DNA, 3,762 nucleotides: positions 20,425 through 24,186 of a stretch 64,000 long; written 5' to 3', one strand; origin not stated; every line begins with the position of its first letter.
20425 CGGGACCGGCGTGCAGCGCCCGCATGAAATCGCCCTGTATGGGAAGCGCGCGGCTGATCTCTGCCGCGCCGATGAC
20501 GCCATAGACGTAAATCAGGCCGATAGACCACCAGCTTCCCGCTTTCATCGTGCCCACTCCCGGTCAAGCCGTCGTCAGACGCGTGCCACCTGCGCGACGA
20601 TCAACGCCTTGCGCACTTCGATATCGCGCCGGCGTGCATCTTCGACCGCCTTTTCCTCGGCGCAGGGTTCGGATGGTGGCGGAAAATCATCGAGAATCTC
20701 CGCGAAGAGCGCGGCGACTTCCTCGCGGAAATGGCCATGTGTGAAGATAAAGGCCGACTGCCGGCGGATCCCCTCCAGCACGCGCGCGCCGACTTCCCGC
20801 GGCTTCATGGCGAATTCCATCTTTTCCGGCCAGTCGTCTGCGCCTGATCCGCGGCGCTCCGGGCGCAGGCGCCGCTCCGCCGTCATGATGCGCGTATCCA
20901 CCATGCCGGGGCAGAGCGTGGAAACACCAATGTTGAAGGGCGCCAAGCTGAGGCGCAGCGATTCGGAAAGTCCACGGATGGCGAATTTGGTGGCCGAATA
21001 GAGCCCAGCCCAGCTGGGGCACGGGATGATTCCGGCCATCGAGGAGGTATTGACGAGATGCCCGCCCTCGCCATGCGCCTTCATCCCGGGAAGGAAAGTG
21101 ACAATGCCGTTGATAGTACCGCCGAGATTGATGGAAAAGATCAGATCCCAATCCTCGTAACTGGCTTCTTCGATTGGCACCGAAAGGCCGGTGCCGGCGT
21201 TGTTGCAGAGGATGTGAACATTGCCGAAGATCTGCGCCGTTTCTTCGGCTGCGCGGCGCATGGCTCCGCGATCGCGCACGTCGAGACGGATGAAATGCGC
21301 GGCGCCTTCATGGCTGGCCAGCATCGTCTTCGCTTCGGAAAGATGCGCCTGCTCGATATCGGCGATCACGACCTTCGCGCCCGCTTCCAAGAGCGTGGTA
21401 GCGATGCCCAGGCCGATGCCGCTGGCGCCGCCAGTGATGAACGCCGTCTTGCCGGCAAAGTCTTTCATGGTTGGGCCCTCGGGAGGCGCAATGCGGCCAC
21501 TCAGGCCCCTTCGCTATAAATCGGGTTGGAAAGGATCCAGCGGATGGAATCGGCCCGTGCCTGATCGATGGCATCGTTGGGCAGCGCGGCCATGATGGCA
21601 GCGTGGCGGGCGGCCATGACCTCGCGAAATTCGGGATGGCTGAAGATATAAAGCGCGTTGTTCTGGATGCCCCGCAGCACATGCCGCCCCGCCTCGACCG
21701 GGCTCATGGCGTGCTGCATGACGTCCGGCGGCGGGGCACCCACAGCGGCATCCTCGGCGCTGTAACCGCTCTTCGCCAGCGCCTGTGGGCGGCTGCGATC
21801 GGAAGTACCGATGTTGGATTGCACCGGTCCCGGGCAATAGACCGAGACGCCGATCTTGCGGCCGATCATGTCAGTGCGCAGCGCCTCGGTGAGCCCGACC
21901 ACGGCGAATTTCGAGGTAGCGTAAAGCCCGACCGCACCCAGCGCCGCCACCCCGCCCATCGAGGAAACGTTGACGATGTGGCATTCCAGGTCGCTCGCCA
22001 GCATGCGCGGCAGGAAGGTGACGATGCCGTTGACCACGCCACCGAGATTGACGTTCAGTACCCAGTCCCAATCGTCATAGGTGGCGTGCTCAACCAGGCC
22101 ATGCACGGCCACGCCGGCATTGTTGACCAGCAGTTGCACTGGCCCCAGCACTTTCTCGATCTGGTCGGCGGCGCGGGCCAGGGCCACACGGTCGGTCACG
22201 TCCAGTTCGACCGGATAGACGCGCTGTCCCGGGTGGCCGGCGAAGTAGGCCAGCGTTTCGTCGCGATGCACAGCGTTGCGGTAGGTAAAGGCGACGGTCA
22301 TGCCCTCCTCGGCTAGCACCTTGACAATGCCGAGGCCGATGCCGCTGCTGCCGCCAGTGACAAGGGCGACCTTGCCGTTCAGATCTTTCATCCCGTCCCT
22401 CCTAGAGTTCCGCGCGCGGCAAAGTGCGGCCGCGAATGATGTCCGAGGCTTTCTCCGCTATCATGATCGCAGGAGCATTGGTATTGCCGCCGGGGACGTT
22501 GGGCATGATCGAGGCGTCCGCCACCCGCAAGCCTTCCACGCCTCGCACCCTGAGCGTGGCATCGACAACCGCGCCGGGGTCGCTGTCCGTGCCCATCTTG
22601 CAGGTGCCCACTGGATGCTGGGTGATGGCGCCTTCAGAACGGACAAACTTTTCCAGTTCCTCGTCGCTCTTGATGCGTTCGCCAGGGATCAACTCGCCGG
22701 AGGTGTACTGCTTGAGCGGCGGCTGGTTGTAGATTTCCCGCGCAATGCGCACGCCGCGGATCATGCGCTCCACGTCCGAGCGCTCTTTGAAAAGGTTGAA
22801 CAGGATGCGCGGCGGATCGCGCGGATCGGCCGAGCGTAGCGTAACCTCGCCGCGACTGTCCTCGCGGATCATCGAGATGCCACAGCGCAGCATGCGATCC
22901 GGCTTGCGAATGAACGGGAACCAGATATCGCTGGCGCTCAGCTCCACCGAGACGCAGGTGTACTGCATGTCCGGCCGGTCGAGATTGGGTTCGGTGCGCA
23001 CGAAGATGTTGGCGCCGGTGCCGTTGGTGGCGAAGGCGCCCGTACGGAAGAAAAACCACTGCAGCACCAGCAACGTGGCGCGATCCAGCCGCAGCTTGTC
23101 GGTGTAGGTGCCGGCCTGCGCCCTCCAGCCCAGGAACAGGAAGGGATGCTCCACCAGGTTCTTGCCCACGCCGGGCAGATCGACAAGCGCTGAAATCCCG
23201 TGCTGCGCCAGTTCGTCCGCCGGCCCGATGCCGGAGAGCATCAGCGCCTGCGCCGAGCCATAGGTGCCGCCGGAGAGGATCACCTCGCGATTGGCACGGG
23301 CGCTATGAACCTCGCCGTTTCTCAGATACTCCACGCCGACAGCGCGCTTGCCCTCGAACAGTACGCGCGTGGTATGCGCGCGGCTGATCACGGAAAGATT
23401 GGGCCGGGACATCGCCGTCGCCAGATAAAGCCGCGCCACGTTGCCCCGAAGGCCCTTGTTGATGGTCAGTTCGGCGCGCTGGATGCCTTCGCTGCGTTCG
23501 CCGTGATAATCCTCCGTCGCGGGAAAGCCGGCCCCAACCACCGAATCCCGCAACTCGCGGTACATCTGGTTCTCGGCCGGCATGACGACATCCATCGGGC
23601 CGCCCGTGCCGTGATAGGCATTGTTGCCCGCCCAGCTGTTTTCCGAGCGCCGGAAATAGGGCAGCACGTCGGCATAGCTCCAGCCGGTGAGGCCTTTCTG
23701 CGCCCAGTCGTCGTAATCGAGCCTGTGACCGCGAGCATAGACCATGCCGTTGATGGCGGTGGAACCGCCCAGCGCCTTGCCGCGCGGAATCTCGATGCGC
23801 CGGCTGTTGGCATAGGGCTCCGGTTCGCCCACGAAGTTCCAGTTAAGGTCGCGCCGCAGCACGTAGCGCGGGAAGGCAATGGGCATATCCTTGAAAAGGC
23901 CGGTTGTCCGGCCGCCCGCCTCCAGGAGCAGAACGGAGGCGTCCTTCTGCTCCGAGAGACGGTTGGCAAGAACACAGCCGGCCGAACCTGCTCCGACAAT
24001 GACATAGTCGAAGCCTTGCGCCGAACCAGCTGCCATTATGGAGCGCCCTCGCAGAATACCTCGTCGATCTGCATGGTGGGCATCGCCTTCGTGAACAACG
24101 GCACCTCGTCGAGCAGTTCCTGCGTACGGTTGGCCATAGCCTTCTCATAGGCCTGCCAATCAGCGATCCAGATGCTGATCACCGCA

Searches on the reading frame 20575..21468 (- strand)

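Call 8: search_protein_families(library=pfam, proteins=[window:20575-21468:-], max_evalue=0.00001)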
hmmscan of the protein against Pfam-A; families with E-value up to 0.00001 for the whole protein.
window:20575-21468:- (297 aa): 3 families
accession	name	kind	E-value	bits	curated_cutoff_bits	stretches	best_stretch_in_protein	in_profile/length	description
PF00106.31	adh_short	-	6.8e-51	173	26.6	1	7-198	1-190/195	short chain dehydrogenase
PF13561.12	adh_short_C2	-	9.1e-36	124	27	1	15-198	3-184/236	Enoyl-(Acyl carrier protein) reductase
PF08659.16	KR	-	2.4e-10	41.1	22.6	1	8-166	2-158/180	KR domain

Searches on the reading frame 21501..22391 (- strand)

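Call 8: search_protein_families(library=pfam, proteins=[window:21501-22391:-], max_evalue=0.00001)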
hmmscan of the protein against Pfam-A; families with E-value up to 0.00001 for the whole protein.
window:21501-22391:- (296 aa): 3 families
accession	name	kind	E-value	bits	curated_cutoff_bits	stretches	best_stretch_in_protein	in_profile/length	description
PF00106.31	adh_short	-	5.4e-47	160.3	26.6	1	7-199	1-191/195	short chain dehydrogenase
PF13561.12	adh_short_C2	-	7.5e-32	111.2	27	1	16-208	6-194/236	Enoyl-(Acyl carrier protein) reductase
PF08659.16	KR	-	3.3e-13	50.4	22.6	1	9-158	3-150/180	KR domain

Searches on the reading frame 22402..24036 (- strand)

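Call 8: search_protein_families(library=pfam, proteins=[window:22402-24036:-], max_evalue=0.00001)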
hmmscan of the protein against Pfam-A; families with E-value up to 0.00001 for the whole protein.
window:22402-24036:- (544 aa): 3 families
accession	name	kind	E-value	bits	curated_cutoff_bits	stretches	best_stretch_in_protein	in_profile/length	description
PF00732.25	GMC_oxred_N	-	6.9e-47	160.5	23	1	9-298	1-217/218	GMC oxidoreductase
PF05199.19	GMC_oxred_C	-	3.4e-40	138.3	24.6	1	393-527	2-139/139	GMC oxidoreductase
PF13450.12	NAD_binding_8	-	3.6e-06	27.6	21.9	0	13-50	1-37/68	NAD(P)-binding Rossmann-like domain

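Call 60: search_protein_families(library=ncbifam, proteins=[window:22402-24036:-], max_evalue=0.001)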
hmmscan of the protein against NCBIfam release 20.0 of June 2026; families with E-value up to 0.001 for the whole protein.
window:22402-24036:- (544 aa): 7 families
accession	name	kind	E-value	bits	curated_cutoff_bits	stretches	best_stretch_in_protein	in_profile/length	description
NF002550.0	PRK02106.1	subfamily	1.4e-179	598.3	605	1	7-538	4-537/563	choline dehydrogenase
TIGR01810.1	betA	equivalog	3.2e-157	524.4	732.1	1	10-537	1-529/532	choline dehydrogenase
TIGR03970.1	mycofact_MftG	equivalog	1.1e-100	338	387.45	2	10-305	2-299/487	mycofactocin dehydrogenase MftG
TIGR04542.1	GMC_mycofac_2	equivalog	5.2e-40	137.8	400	2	10-276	1-243/425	mycofactocin system GMC family oxidoreductase MftG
NF038210.1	GMC_mycofac_3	equivalog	1.2e-21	77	300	2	12-113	2-94/418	mycofactocin system GMC family oxidoreductase MftG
NF058674.1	CholsOxChoxAB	equivalog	4.3e-08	32.1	850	0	8-65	5-62/535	cholesterol oxidase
TIGR02032.1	GG-red-SF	subfamily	0.00019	21.2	158.8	1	9-40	1-31/297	geranylgeranyl reductase family protein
